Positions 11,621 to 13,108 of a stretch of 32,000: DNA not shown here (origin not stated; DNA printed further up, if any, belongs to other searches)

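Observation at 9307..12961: Translationally coupled five-gene cassette (RHH, GNAT-like, ImmA/IrrE peptidase, two unknown proteins): a candidate undescribed TA or defence-type system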

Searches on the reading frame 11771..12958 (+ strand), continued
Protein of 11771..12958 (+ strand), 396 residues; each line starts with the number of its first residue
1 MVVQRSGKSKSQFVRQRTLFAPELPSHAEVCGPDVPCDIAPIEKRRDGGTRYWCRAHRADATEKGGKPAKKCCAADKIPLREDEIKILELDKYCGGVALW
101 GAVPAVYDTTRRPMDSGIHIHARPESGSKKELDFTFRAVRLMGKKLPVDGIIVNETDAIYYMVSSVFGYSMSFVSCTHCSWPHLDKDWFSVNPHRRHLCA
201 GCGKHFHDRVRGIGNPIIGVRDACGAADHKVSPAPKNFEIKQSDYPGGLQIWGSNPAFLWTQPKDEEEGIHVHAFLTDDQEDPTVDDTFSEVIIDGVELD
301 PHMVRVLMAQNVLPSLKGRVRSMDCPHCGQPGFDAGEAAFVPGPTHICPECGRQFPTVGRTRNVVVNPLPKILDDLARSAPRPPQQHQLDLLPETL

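Call 91: search_dna_similar(query=window:11771-12958:+, collection=phages, mode=protein, max_rows=10)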
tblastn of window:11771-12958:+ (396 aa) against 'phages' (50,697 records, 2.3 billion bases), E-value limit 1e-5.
No match.

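Call 92: get_annotated_region(hit=H1, flank=6000)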
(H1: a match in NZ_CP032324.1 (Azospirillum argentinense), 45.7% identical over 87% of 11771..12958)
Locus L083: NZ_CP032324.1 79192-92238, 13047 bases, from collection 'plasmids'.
description: Azospirillum argentinense strain MTCC4035 plasmid p3, complete sequence
organism: Azospirillum argentinense (NCBI taxid 2970906)
taxonomy: Bacteria; Pseudomonadota; Alphaproteobacteria; Rhodospirillales; Azospirillaceae; Azospirillum; Azospirillum argentinense
host: -; source: soil sample,Agricultural field; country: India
typing (MOB-suite, as given by PLSDB): non-mobilizable
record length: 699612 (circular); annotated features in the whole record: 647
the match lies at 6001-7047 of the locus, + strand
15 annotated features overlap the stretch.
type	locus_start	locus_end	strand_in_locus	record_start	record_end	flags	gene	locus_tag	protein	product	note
CDS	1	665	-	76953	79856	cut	polA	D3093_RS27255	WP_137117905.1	DNA polymerase I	GO:0006261 - DNA-templated DNA replication [Evidence IEA]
CDS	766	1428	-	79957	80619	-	-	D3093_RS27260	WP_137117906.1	DUF6766 family protein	-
CDS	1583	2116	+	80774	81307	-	-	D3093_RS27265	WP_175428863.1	hypothetical protein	-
CDS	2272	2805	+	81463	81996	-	-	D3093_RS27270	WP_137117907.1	CHASE3 domain-containing protein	-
CDS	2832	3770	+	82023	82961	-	-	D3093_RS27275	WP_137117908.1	HAMP domain-containing sensor histidine kinase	GO:0007165 - signal transduction [Evidence IEA]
CDS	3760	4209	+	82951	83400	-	-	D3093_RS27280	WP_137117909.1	response regulator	-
CDS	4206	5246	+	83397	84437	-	-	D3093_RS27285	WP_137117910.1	response regulator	GO:0000160 - phosphorelay signal transduction system [Evidence IEA]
CDS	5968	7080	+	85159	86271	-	-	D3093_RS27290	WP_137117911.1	hypothetical protein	-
CDS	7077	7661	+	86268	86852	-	-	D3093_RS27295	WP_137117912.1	hypothetical protein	-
CDS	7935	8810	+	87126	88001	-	-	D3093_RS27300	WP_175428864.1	ImmA/IrrE family metallo-endopeptidase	-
CDS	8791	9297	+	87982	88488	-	-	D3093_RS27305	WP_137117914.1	hypothetical protein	-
CDS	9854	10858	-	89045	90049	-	-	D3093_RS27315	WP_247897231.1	alpha/beta hydrolase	-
CDS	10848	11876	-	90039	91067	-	-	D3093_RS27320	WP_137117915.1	ABC transporter ATP-binding protein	-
CDS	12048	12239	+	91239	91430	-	-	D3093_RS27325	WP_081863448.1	zinc-finger domain-containing protein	-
CDS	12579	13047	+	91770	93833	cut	-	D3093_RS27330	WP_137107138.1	EAL domain-containing protein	-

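Call 94: find_encoding_contigs(protein=P0060, flank=10000, max_places=1)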
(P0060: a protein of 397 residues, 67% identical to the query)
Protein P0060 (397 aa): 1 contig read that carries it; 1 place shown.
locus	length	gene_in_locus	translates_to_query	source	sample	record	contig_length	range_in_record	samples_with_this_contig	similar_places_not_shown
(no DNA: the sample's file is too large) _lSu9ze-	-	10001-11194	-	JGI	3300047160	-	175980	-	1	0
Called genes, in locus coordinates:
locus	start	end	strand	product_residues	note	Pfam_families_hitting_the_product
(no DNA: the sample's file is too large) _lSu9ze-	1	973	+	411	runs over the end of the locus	-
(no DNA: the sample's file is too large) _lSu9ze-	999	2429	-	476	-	PF02321:OEP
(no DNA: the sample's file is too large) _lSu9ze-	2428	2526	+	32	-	-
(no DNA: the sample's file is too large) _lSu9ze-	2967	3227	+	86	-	-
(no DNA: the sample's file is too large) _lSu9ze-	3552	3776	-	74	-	-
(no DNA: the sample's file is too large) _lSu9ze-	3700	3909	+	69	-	-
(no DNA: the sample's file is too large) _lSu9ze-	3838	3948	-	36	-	-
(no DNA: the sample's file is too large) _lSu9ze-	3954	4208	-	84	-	PF04255:DUF433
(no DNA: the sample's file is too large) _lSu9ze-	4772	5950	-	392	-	PF04542:Sigma70_r2, PF04545:Sigma70_r4, PF08281:Sigma70_r4_2, PF13783:DUF4177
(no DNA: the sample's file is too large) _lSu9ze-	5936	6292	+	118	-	-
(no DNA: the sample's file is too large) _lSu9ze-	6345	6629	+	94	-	-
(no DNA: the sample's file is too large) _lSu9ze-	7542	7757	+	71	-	PF01402:RHH_1 (weak)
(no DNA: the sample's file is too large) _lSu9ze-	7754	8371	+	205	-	-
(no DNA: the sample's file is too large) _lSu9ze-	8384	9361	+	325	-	PF06114:Peptidase_M78 (weak)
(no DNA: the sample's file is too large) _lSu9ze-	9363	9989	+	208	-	-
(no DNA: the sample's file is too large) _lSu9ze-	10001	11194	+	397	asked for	-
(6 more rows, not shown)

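Call 95: find_encoding_contigs(protein=P0095, flank=10000, max_places=1)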
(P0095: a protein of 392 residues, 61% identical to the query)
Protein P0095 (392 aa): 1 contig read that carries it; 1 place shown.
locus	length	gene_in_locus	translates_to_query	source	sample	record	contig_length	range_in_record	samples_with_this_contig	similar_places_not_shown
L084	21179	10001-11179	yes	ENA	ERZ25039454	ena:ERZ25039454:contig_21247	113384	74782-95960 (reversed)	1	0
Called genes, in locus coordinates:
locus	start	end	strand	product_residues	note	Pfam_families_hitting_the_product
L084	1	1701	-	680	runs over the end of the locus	-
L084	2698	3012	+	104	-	-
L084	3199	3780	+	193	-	PF00069:Pkinase, PF07714:PK_Tyr_Ser-Thr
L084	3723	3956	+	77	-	-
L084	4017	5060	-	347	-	PF01580:FtsK_SpoIIIE, PF12846:AAA_10 (faint), PF01580:FtsK_SpoIIIE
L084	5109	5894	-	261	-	-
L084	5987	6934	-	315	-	-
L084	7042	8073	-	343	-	PF22665:WHD_DUF6293 (faint)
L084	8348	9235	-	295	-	PF00899:ThiF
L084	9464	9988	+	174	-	-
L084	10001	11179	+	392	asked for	-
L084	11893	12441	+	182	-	-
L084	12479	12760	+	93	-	-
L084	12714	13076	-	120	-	PF02511:Thy1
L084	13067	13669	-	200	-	PF02511:Thy1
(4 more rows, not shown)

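Call 96: find_encoding_contigs(protein=P0115, flank=10000, max_places=1)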
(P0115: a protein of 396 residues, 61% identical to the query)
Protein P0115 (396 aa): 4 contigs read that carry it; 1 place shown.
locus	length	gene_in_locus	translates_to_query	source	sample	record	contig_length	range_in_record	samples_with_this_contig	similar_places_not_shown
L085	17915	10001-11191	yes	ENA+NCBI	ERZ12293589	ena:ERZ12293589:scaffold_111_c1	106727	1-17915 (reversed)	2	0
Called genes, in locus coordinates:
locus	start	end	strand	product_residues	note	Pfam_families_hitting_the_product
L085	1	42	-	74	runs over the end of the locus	PF12844:HTH_19 (weak), PF13560:HTH_31, PF01381:HTH_3, PF13443:HTH_26 (weak)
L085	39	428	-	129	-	-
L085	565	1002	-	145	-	-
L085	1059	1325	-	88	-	-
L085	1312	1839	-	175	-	-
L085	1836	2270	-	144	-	-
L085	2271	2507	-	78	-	-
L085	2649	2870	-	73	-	-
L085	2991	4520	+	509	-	PF01966:HD (weak), PF13286:HD_assoc (faint)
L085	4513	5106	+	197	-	PF24387:AEP-like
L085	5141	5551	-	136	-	-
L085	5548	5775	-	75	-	-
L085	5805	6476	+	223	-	-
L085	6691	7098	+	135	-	-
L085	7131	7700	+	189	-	-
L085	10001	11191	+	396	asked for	-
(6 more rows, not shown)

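Call 110: search_dna_similar(query=L023:5180-6331:+, collection=plasmids, mode=protein, max_evalue=1e-10, max_rows=30)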
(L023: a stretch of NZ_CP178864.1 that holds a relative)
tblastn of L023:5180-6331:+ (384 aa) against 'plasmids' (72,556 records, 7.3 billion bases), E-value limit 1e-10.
Records with a match: 64; places in all: 64; records where one place covers at least 80% of the query: 51.
Best place of each record, by identity: <60% 64.
By first word of the organism name: Rhizobium 7; Rhodococcus 5; Agrobacterium 5; Sinorhizobium 3; Arthrobacter 3; Mesorhizobium 2; Acaryochloris 2; Neorhizobium 2; Paraburkholderia 2; Tenacibaculum 2; and 28 more.
By predicted mobility (MOB-suite, as given by PLSDB): non-mobilizable 32; conjugative 21; mobilizable 11.
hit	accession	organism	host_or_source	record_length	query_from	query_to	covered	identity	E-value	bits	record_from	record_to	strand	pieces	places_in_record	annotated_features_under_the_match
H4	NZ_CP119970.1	Gloeocapsopsis dulcis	Dried cell culture,Desert, underside of ...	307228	2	370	96%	39.9%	6e-68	239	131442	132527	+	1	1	HigA family addiction module antitoxin | killer suppression protein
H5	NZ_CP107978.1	Streptomyces coelicoflavus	-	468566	15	367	92%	39.7%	2e-56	206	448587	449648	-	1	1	ImmA/IrrE family metallo-endopeptidase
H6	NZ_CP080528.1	Mesorhizobium sp. AR07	Oxytropis sp.,Cell culture,root nodule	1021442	12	372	94%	37.9%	2e-66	235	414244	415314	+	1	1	record has no annotation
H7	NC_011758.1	Methylorubrum extorquens CM4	-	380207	22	370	91%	37.0%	2e-56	206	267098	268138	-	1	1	ImmA/IrrE family metallo-endopeptidase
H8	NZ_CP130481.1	Rhodococcus aetherivorans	Bacteria, whole organism,Rough variant ...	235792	15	355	89%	37.1%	2e-57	209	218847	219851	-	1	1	HigA family addiction module antitoxin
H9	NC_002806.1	Microscilla sp. PRE1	-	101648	14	370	93%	34.3%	9e-61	219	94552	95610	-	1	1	ImmA/IrrE family metallo-endopeptidase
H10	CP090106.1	Sinorhizobium meliloti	Medicago,Cell culture,Plant nodule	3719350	16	372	93%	34.1%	2e-54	200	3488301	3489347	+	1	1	HigA family addiction module antitoxin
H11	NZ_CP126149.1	Sagittula sp. MA-2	Cell culture,Coastal seawater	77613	10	366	93%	33.2%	4e-48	182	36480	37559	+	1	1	HigA family addiction module antitoxin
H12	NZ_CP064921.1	Acaryochloris marina S15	cell culture,surface of Pikea pinnata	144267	14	356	89%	33.9%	2e-39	156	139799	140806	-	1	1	HigA family addiction module antitoxin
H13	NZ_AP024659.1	Arthrobacter sp. NicSoilB11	-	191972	6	369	95%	31.8%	3e-47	179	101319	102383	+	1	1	ImmA/IrrE family metallo-endopeptidase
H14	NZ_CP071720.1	Acaryochloris sp. 'Moss Beach'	culture,intertidal zone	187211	14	356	89%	33.6%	1e-38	154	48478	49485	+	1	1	HigA family addiction module antitoxin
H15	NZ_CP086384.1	Deinococcus radiophilus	Harpadon nehereus,cell culture,2 Mrad ...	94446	5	382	98%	30.5%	1e-42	166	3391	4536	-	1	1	HigA family addiction module antitoxin | Fic family protein | type II toxin-antitoxin system RelE/ParE family toxin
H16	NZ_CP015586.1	Roseomonas gilardii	Purified bacterial strains from deep ...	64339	18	378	94%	31.8%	1e-38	154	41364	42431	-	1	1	ImmA/IrrE family metallo-endopeptidase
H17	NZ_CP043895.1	Leptospira interrogans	Homo sapiens,cell culture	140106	10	373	95%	31.3%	9e-47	178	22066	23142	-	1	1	ImmA/IrrE family metallo-endopeptidase | hypothetical protein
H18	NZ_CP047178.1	Rathayibacter sp. VKM Ac-2759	Tanacetum vulgare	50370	13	374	94%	29.4%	1e-39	157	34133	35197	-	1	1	ImmA/IrrE family metallo-endopeptidase | hypothetical protein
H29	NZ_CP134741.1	Pantoea agglomerans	cell culture,Water from creek adjacent ...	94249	19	353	87%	29.3%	4e-42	164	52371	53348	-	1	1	ImmA/IrrE family metallo-endopeptidase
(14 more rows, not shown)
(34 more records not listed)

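Call 111: get_annotated_region(hit=H4, flank=3500)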
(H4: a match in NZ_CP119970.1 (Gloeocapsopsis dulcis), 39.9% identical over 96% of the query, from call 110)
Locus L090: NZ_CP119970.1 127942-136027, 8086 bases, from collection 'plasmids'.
description: Gloeocapsopsis dulcis strain AAB1 plasmid unnamed1, complete sequence
organism: Gloeocapsopsis dulcis (NCBI taxid 2859516)
taxonomy: Bacteria; Cyanobacteriota; Cyanophyceae; Chroococcales; Chroococcaceae; Gloeocapsopsis; Gloeocapsopsis dulcis
host: -; source: Dried cell culture,Desert, underside of quartz rock; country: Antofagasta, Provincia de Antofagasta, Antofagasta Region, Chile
typing (MOB-suite, as given by PLSDB): non-mobilizable; replicon rep_cluster_1633
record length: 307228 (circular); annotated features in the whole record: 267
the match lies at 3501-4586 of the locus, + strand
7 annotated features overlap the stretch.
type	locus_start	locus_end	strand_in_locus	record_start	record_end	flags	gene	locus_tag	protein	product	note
CDS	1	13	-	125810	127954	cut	-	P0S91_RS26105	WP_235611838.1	TonB-dependent receptor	GO:0015891 - siderophore transport [Evidence IEA]; GO:0055085 - transmembrane transport [Evidence IEA]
CDS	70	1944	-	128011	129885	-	thrS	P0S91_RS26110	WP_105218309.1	threonine--tRNA ligase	GO:0006435 - threonyl-tRNA aminoacylation [Evidence IEA]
CDS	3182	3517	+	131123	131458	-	-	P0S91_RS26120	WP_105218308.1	killer suppression protein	-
CDS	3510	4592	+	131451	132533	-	-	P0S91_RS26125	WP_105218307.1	HigA family addiction module antitoxin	-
CDS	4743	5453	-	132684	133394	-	-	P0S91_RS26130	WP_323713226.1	IS6 family transposase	-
CDS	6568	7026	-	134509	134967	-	-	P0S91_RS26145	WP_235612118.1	family 10 glycosylhydrolase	-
CDS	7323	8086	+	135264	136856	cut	-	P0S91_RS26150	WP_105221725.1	alkaline phosphatase D family protein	-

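Call 112: get_annotated_region(hit=H29, flank=3500)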
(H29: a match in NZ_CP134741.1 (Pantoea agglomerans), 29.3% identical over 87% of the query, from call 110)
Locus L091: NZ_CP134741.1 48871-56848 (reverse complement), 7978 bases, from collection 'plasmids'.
description: Pantoea agglomerans strain FC61912-B plasmid pFC61912-B_D, complete sequence
organism: Pantoea agglomerans (NCBI taxid 549)
taxonomy: Bacteria; Pseudomonadota; Gammaproteobacteria; Enterobacterales; Erwiniaceae; Pantoea; Pantoea agglomerans
host: -; source: cell culture,Water from creek adjacent to crop field; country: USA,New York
typing (MOB-suite, as given by PLSDB): non-mobilizable
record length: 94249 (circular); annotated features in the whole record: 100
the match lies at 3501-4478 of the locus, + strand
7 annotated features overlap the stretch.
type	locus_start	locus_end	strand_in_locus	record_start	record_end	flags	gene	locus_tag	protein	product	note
CDS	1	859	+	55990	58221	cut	-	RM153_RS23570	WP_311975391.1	hypothetical protein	-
CDS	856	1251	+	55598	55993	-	-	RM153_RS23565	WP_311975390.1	ddrA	-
CDS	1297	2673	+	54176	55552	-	-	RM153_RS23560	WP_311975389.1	hypothetical protein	-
CDS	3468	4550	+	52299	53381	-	-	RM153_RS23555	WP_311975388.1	ImmA/IrrE family metallo-endopeptidase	-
CDS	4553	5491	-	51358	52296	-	-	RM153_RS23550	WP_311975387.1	hypothetical protein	-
CDS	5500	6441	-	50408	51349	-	-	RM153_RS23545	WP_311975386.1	thymidylate synthase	GO:0006231 - dTMP biosynthetic process [Evidence IEA]; GO:0032259 - methylation [Evidence IEA]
CDS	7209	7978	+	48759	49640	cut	-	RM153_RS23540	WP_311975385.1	restriction endonuclease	-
